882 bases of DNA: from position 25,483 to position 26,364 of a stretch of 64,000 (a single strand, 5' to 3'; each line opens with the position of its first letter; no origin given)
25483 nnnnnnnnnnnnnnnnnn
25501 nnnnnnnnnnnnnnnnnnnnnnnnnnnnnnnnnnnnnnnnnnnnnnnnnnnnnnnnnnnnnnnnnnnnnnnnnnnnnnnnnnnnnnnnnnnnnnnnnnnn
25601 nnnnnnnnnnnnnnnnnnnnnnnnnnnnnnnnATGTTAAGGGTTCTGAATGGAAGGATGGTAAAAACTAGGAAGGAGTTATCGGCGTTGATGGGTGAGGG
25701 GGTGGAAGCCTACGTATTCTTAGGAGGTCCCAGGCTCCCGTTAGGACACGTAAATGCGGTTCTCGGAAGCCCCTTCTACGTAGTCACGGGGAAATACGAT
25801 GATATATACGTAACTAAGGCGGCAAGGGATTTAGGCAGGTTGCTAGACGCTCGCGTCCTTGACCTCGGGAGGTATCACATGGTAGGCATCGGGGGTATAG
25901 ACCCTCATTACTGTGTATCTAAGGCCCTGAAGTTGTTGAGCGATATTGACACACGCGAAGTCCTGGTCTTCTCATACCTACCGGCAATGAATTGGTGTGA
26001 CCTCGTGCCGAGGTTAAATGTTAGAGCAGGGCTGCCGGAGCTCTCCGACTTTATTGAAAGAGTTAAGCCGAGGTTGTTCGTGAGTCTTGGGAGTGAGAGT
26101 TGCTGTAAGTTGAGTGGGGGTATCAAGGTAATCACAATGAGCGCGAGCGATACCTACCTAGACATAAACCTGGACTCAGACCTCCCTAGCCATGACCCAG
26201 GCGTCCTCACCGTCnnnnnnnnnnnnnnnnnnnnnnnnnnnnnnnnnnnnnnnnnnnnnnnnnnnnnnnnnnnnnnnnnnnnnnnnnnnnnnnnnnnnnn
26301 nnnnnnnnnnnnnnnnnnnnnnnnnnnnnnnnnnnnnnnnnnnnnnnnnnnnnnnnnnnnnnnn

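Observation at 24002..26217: Uncharacterised operon: HTH-phosphoribosyltransferase + diverged CitG-like + ligand-less metallophosphoesterase fold, next to the CoA cluster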

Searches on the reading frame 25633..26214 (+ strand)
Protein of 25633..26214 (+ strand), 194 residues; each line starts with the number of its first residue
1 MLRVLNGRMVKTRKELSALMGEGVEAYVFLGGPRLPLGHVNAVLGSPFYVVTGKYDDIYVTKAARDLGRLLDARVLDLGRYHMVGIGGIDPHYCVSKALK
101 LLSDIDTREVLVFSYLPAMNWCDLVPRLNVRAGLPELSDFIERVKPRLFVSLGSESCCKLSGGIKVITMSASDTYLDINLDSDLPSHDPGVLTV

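Call 3: search_protein_families(library=pfam, proteins=[window:25633-26214:+], max_evalue=0.1)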
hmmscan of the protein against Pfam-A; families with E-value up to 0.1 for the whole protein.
window:25633-26214:+ (194 aa): 0 families

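Call 4: search_protein_families(library=ncbifam, proteins=[window:25633-26214:+], max_evalue=0.1)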
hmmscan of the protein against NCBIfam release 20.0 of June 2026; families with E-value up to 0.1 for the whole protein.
window:25633-26214:+ (194 aa): 0 families

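Call 6: find_homologous_proteins(query=window:25633-26214:+)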
Query window:25633-26214:+ (194 aa): 5 proteins with E <= 0.001 among 1205 candidates.
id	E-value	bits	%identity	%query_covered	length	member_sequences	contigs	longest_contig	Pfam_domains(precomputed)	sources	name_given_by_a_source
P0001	5.6e-109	380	99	88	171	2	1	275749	-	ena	-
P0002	3.0e-105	368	85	100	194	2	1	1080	-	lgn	-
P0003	7.5e-61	223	55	95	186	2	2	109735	-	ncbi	ncbi:MAG: hypothetical protein QXS42_05950 [Zestosphaera sp.]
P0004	1.7e-58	216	57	88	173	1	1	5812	-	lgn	-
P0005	1.7e-56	209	53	88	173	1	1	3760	-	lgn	-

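Call 8: search_solved_structures(query=window:25633-26214:+, max_evalue=10)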
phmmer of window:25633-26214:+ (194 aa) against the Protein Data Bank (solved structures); distinct sequences matched with E-value up to 10: 8.
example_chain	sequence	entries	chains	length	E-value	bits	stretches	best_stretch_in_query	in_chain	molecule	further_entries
4adp_A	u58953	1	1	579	0.7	12.9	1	50-98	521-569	RNA-DIRECTED RNA POLYMERASE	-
1yuy_A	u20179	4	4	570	0.77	12.8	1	50-98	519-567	RNA-Dependent RNA polymerase | RNA dependent RNA polymerase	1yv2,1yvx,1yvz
4wt9_A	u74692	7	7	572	1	12.4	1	50-100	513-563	RNA-directed RNA polymerase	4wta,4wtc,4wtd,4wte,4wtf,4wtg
4e76_A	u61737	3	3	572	1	12.4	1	50-100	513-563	RNA-directed RNA polymerase | PROTEIN (RNA-directed RNA polymerase)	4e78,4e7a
5uj2_A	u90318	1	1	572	1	12.4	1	50-100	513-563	Genome polyprotein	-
4obc_A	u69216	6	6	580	1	12.4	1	50-100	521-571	RNA-directed RNA polymerase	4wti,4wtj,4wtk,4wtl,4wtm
5qj0_A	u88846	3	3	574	1.6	11.7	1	50-98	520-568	RNA-dependent RNA polymerase | NS5B RNA-dependent RNA POLYMERASE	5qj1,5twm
4aep_A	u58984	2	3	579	1.7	11.7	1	50-98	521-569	RNA-DIRECTED RNA POLYMERASE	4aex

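Call 11: find_encoding_contigs(protein=P0003, flank=8000, max_places=4)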
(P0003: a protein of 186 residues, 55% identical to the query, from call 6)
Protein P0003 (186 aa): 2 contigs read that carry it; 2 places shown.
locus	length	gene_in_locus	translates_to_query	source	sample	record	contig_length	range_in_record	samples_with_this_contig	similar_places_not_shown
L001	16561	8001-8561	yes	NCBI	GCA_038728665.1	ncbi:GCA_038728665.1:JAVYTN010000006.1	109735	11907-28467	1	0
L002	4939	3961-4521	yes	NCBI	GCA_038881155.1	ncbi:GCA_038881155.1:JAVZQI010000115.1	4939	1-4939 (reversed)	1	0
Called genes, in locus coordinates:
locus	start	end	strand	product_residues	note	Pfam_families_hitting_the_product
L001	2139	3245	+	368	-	PF13191:AAA_16 (weak), PF13173:AAA_14 (faint), PF13401:AAA_22 (weak), PF21128:WHD_MCM4 (weak), PF21100:WHD_MCM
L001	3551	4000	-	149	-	-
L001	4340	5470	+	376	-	PF27229:SSO2105_N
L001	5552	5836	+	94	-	-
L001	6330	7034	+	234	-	PF00156:Pribosyltran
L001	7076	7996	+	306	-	PF01874:CitG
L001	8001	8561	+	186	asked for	-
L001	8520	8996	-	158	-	PF13302:Acetyltransf_3, PF13527:Acetyltransf_9 (weak), PF00583:Acetyltransf_1, PF13673:Acetyltransf_10, PF17013:Acetyltransf_15 (weak), PF13508:Acetyltransf_7, PF08445:FR47, PF13523:Acetyltransf_8 (weak)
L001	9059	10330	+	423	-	PF02441:Flavoprotein, PF04127:DFP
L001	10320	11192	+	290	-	-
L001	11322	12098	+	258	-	PF02006:PPS_PS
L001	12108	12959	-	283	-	PF02548:Pantoate_transf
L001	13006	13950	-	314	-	PF02558:ApbA, PF08546:ApbA_C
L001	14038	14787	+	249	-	PF00005:ABC_tran, PF13304:AAA_21 (weak)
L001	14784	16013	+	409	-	PF12679:ABC2_membrane_2, PF12698:ABC2_membrane_3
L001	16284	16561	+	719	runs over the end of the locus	PF21436:STT3-PglB_core (weak)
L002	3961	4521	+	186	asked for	-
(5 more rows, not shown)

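Call 26: predict_structure(alignment_id=A1)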
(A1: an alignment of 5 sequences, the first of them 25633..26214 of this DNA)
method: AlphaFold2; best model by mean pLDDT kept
length: 194 residues; sequences in the alignment: 5
mean_pLDDT: 44.9   pTM: 0.47
mean pLDDT of the five models: 44.9, 39.2, 38.9, 37.3, 33.9
residues with pLDDT >= 90: 0; 70-90: 0; 50-70: 69; < 50: 125
segments of 3 or more residues with pLDDT < 50: 1-17, 32-38, 52-66, 68-89, 117-134, 152-194
pLDDT, mean of each block of 10 residues (from residue 1): 25 46 60 45 52 44 47 35 42 61 60 52 33 53 61 45 44 32 26 23
secondary structure, 60 per line:
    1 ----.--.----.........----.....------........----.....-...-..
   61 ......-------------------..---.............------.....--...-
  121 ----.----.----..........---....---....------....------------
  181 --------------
elements in order: H13-21 E26-30 H37-44 E49-53 H59-66 H91-103 E110-114 H135-144 E148-151 H155-158 E165-168

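Call 28: search_protein_families(library=pfam, alignment_id=A1, max_evalue=10)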
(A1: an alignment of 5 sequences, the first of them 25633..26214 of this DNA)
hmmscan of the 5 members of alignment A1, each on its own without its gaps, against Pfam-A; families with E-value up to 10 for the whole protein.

A. member 1, window:25633-26214:+ (194 aa): 0 families

B. families by the number of members that match (of 5 scanned): 0 families

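Call 34: search_protein_representatives(alignment_id=A1)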
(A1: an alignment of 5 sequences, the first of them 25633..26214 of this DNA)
Query: 5 sequences, 185 profile positions. Proteins with E-value up to 0.001 (for the whole library): 41; up to 1e-10: 11; up to 1e-30: 2. The best 41 are listed.
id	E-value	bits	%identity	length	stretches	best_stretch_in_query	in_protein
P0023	1.8e-49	184.4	-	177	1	2-170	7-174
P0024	1.5e-34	135.7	-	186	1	1-166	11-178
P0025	1.7e-23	99.7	-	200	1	11-170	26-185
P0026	9.9e-23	97.2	-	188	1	3-171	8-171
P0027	1.2e-18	83.9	-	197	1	14-173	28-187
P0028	1.3e-17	80.6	-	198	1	15-165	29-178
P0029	2.4e-15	73.1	-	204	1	12-147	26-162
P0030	3.0e-15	72.8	-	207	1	22-159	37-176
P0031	2.9e-13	66.3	-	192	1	5-147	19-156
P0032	9.9e-13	64.6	-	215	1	13-139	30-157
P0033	3.5e-11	59.5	-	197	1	24-142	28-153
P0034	2.3e-10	56.9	-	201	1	12-154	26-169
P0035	2.6e-10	56.7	-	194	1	35-144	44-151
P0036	3.3e-10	56.4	-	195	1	25-159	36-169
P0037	1.0e-09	54.8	-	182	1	42-154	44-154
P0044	1.6e-07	47.6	-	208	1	37-137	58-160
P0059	1.2e-04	38.2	-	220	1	38-133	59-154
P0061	4.2e-04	36.5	-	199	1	28-138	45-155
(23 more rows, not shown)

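Call 36: search_protein_families(library=pfam, alignment_id=A3, max_evalue=0.01)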
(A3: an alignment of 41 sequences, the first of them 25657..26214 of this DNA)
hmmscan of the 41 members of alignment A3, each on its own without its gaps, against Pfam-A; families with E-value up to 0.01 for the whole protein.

A. member 1, window:25657-26214:+ (186 aa): 0 families

B. families by the number of members that match (of 41 scanned): 3 families
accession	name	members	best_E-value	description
PF14582.11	Metallophos_3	15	2e-18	Metallophosphoesterase, calcineurin superfamily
PF12850.12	Metallophos_2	14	6.4e-19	Calcineurin-like phosphoesterase superfamily domain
PF00149.33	Metallophos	11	9.5e-15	Calcineurin-like phosphoesterase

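Call 39: find_homologous_proteins(query=A3, max_evalue=0.00001)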
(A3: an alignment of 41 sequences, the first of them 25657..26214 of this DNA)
Query A3 (41 sequences) (186 aa, profile of the alignment): 13 proteins with E <= 0.00001 among 8000 candidates.
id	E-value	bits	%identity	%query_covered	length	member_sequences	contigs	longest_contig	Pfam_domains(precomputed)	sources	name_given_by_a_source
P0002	1.4e-50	189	84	100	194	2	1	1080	-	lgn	-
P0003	6.2e-50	187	55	99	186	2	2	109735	-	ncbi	ncbi:MAG: hypothetical protein QXS42_05950 [Zestosphaera sp.]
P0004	3.1e-49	185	57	92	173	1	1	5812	-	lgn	-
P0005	4.7e-48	181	53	92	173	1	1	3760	-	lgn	-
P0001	1.1e-47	180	99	92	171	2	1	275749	-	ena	-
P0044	1.4e-47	180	33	50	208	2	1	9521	-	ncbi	-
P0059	4.3e-43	165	30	58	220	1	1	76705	-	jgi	-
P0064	9.7e-41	157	28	49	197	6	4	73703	-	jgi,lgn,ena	-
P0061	1.7e-40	156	26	59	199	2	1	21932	-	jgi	-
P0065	4.4e-40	155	28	49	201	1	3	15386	-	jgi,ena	-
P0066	5.6e-38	148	34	66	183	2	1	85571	-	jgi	-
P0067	4.6e-32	129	26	61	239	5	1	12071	-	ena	-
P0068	1.1e-19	88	-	-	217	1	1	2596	PF12850.13,PF00149.34,PF14582.12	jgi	jgi:uncharacterized protein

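Call 40: find_encoding_contigs(protein=P0059, flank=5000, max_places=2)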
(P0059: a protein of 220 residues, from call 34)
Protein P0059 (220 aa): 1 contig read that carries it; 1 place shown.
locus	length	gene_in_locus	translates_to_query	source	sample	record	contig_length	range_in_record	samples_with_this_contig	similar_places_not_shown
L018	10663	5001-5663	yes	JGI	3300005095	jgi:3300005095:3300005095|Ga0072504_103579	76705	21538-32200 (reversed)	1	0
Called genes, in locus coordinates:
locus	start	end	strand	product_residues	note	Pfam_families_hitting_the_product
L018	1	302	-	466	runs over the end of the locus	PF00224:PK, PF02887:PK_C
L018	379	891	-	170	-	PF13302:Acetyltransf_3 (weak), PF00583:Acetyltransf_1, PF13527:Acetyltransf_9 (weak), PF13523:Acetyltransf_8 (weak), PF13673:Acetyltransf_10, PF13508:Acetyltransf_7, PF08445:FR47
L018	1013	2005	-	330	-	PF02775:TPP_enzyme_C, PF12367:PFO_beta_C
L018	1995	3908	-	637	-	PF01558:POR, PF02776:TPP_enzyme_N (faint), PF01855:POR_N, PF17147:PFOR_II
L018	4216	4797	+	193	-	PF01923:Cob_adeno_trans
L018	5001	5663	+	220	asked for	-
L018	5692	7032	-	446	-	PF02308:MgtC, PF13194:DUF4010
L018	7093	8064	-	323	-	PF02540:NAD_synthase, PF03054:tRNA_Me_trans (faint)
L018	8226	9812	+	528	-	PF03853:YjeF_N, PF01256:Carb_kinase, PF08543:Phos_pyr_kin (weak)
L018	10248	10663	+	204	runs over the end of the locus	PF00352:TBP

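Call 41: find_encoding_contigs(protein=P0064, flank=5000, max_places=2)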
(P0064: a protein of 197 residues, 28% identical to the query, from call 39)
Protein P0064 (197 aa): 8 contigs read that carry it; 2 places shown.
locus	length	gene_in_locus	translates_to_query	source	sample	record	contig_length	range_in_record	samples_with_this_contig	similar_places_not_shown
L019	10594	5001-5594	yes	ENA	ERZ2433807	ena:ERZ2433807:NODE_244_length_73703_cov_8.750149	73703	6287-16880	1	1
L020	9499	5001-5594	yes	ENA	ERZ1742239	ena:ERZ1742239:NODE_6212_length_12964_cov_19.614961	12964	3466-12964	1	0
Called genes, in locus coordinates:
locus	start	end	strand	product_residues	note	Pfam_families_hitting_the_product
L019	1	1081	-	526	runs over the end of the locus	-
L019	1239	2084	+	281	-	PF01261:AP_endonuc_2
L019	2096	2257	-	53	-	-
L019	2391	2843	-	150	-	-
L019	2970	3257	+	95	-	-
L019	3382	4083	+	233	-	PF00156:Pribosyltran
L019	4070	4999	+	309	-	PF01874:CitG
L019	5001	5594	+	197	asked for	-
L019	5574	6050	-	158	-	PF13302:Acetyltransf_3 (faint), PF13527:Acetyltransf_9 (weak), PF00583:Acetyltransf_1, PF17013:Acetyltransf_15 (weak), PF13673:Acetyltransf_10, PF13508:Acetyltransf_7, PF08445:FR47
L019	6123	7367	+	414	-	PF02441:Flavoprotein, PF04127:DFP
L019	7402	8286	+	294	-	-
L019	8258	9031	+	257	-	PF02006:PPS_PS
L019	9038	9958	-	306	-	PF02548:Pantoate_transf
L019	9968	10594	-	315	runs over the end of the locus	PF02558:ApbA, PF03807:F420_oxidored (weak), PF08546:ApbA_C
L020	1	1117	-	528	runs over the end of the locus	-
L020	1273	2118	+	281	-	PF01261:AP_endonuc_2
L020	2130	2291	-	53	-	-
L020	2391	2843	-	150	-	-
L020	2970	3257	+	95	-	-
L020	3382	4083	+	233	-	PF00156:Pribosyltran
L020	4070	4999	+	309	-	PF01874:CitG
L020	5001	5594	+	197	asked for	-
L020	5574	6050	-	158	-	PF13302:Acetyltransf_3 (faint), PF13527:Acetyltransf_9 (weak), PF00583:Acetyltransf_1, PF17013:Acetyltransf_15 (weak), PF13673:Acetyltransf_10, PF13508:Acetyltransf_7, PF08445:FR47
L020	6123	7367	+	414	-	PF02441:Flavoprotein, PF04127:DFP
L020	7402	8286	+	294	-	-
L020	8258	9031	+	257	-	PF02006:PPS_PS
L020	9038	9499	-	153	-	?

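Call 42: find_encoding_contigs(protein=P0066, flank=5000, max_places=2)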
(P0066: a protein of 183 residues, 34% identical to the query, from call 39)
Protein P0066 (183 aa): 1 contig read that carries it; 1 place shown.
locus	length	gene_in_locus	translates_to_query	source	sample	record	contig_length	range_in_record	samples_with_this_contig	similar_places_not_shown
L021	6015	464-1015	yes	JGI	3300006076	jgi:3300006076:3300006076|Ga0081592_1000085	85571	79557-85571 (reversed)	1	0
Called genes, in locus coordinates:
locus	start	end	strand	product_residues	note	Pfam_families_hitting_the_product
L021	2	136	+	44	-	?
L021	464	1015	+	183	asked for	-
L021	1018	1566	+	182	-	-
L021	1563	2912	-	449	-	PF01964:ThiC_Rad_SAM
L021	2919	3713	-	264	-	PF01946:Thi4, PF00890:FAD_binding_2 (weak), PF01266:DAO (weak), PF01494:FAD_binding_3 (weak), PF07992:Pyr_redox_2 (weak), PF12831:FAD_oxidored, PF13450:NAD_binding_8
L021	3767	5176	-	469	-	PF08543:Phos_pyr_kin, PF00294:PfkB, PF10120:ThiN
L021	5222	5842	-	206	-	PF00156:Pribosyltran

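Call 43: find_encoding_contigs(protein=P0044, flank=5000, max_places=2)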
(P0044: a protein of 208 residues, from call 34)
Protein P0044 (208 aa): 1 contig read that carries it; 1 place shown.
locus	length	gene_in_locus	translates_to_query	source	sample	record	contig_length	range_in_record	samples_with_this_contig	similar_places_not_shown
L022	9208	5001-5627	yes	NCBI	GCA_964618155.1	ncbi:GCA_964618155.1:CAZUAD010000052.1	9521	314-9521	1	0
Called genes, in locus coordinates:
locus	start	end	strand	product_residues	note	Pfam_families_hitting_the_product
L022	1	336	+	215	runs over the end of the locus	?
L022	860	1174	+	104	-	-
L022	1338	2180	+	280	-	PF01261:AP_endonuc_2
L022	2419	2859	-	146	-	-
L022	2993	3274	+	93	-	-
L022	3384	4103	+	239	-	PF00156:Pribosyltran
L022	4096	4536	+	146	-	-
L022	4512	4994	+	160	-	-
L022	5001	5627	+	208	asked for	-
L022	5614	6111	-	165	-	-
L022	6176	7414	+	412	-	PF02441:Flavoprotein, PF04127:DFP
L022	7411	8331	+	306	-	-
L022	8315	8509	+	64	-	-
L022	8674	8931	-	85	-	-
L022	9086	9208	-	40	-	?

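Call 45: find_encoding_contigs(protein=P0067, flank=5000, max_places=2)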
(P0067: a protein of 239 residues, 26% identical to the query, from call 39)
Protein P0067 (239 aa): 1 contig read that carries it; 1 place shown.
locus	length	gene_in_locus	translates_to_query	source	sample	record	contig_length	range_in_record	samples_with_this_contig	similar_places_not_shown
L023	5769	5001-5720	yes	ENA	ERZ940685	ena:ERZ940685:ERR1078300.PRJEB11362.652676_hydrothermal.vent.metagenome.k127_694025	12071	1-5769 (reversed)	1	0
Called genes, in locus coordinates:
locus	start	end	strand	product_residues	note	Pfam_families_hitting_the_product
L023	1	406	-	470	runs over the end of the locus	PF00224:PK, PF02887:PK_C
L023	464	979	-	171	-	PF00583:Acetyltransf_1, PF13302:Acetyltransf_3 (weak), PF13527:Acetyltransf_9 (weak), PF13673:Acetyltransf_10, PF13508:Acetyltransf_7, PF13523:Acetyltransf_8, PF08445:FR47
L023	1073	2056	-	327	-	PF02775:TPP_enzyme_C, PF12367:PFO_beta_C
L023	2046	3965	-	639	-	PF01558:POR, PF02776:TPP_enzyme_N (faint), PF01855:POR_N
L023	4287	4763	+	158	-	PF01923:Cob_adeno_trans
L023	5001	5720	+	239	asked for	-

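Call 46: find_encoding_contigs(protein=P0061, flank=5000, max_places=2)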
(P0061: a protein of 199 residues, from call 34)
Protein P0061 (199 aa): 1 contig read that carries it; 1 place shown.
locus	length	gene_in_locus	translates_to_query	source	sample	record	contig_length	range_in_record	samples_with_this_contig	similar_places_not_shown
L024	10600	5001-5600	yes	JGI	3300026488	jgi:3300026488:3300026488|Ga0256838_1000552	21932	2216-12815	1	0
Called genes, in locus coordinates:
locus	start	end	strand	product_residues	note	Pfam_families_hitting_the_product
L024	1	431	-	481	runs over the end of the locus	PF00224:PK, PF02887:PK_C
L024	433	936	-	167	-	PF13302:Acetyltransf_3 (weak), PF13527:Acetyltransf_9 (weak), PF00583:Acetyltransf_1, PF13673:Acetyltransf_10, PF13508:Acetyltransf_7, PF13523:Acetyltransf_8, PF08445:FR47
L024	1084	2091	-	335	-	PF02775:TPP_enzyme_C, PF12367:PFO_beta_C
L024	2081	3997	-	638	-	PF01558:POR, PF01855:POR_N, PF17147:PFOR_II (weak)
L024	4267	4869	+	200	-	PF01923:Cob_adeno_trans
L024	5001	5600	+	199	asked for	-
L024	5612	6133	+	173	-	-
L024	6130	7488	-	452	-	PF02308:MgtC, PF13194:DUF4010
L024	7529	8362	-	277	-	PF02540:NAD_synthase, PF03054:tRNA_Me_trans (faint)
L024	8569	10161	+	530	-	PF03853:YjeF_N, PF01256:Carb_kinase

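Call 50: predict_structure(alignment_id=A3)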
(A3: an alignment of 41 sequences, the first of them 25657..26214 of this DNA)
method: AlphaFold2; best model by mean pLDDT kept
length: 186 residues; sequences in the alignment: 41
mean_pLDDT: 91.4   pTM: 0.87
mean pLDDT of the five models: 91.4, 91.1, 91.1, 90.8, 90.4
residues with pLDDT >= 90: 155; 70-90: 18; 50-70: 3; < 50: 10
segments of 3 or more residues with pLDDT < 50: 177-186
pLDDT, mean of each block of 10 residues (from residue 1): 85 91 95 95 97 97 97 96 98 90 98 97 98 97 97 95 93 64 37
secondary structure, 60 per line:
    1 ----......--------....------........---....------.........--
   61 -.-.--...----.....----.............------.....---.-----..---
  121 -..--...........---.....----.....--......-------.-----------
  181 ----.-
elements in order: H5-10 E19-22 H29-36 E40-43 H50-58 E67-69 E74-78 H83-95 E102-106 H127-136 E140-144 E149-153 E156-161

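Call 52: fold_search(model_id=the predicted structure, library=pdb)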
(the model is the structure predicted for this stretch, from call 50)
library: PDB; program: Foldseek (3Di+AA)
matches with E <= 10: 898; with E <= 0.001: 7
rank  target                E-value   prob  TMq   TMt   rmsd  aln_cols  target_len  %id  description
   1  1uf3_C                3.4e-05  1.00  0.63  0.54   4.0       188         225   16  Crystal structure of TT1561 of thermus thermophilus HB8 (released 2003-11-23)
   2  2yvt                  3.8e-05  1.00  0.60  0.44   4.7       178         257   17  Crystal structure of aq_1956 (released 2007-10-16)
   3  1uf3_B                4.3e-05  1.00  0.64  0.54   3.8       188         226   15  Crystal structure of TT1561 of thermus thermophilus HB8 (released 2003-11-23)
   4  1uf3_A                5.4e-05  1.00  0.58  0.49   5.1       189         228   15  Crystal structure of TT1561 of thermus thermophilus HB8 (released 2003-11-23)
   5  3d03_A                2.2e-04  1.00  0.60  0.43   4.9       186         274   12  1.9A structure of Glycerophoshphodiesterase (GpdQ) from Enterobacter aerogenes (released 2008-10-14)
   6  2dxl_A                2.3e-04  1.00  0.58  0.42   4.8       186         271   13  Glycerophosphodiesterase from Enterobacter aerogenes (released 2007-05-22)
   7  2zo9_B                3.4e-04  1.00  0.60  0.44   4.9       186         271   13  Malonate-bound structure of the glycerophosphodiesterase from Enterobacter aerogenes (GpdQ) and characterization of th (released 2008-10-07)
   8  1war                  1.1e-03  1.00  0.49  0.32   7.4       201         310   12  Recombinant Human Purple Acid Phosphatase expressed in Pichia Pastoris (released 2005-07-06)
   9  5uq6                  2.6e-03  1.00  0.56  0.38   5.3       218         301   11  PIG PURPLE ACID PHOSPHATASE COMPLEXED WITH PHOSPHATE IN TWO COORDINATION MODES ALONG WITH A BRIDGING HYDROXIDE ION (released 2017-05-24)
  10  1ute_A                3.7e-03  0.98  0.44  0.30   8.5       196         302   12  PIG PURPLE ACID PHOSPHATASE COMPLEXED WITH PHOSPHATE (released 1999-10-01)
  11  3rl3                  4.1e-03  1.00  0.58  0.41   6.1       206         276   16  Rat metallophosphodiesterase MPPED2 (released 2011-08-10)
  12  2bq8                  4.1e-03  1.00  0.57  0.38   5.3       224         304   13  Crystal structure of human purple acid phosphatase with an inhibitory conformation of the repression loop (released 2005-10-24)
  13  3ib7                  4.1e-03  1.00  0.54  0.36   4.6       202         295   17  Crystal structure of full length Rv0805 (released 2009-09-29)
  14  2hyp                  5.8e-03  1.00  0.55  0.47   5.0       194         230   17  Crystal structure of Rv0805 D66A mutant (released 2006-12-26)
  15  2hy1                  1.0e-02  1.00  0.57  0.48   4.7       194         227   16  Crystal structure of Rv0805 (released 2006-12-26)
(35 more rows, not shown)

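Call 78: search_protein_families(library=ncbifam, proteins=[L019:4070-4996:+], max_evalue=0.001)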
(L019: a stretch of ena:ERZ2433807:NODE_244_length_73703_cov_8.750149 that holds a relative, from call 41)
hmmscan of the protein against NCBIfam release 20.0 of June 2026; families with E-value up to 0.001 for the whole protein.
L019:4070-4996:+ (309 aa): 0 families
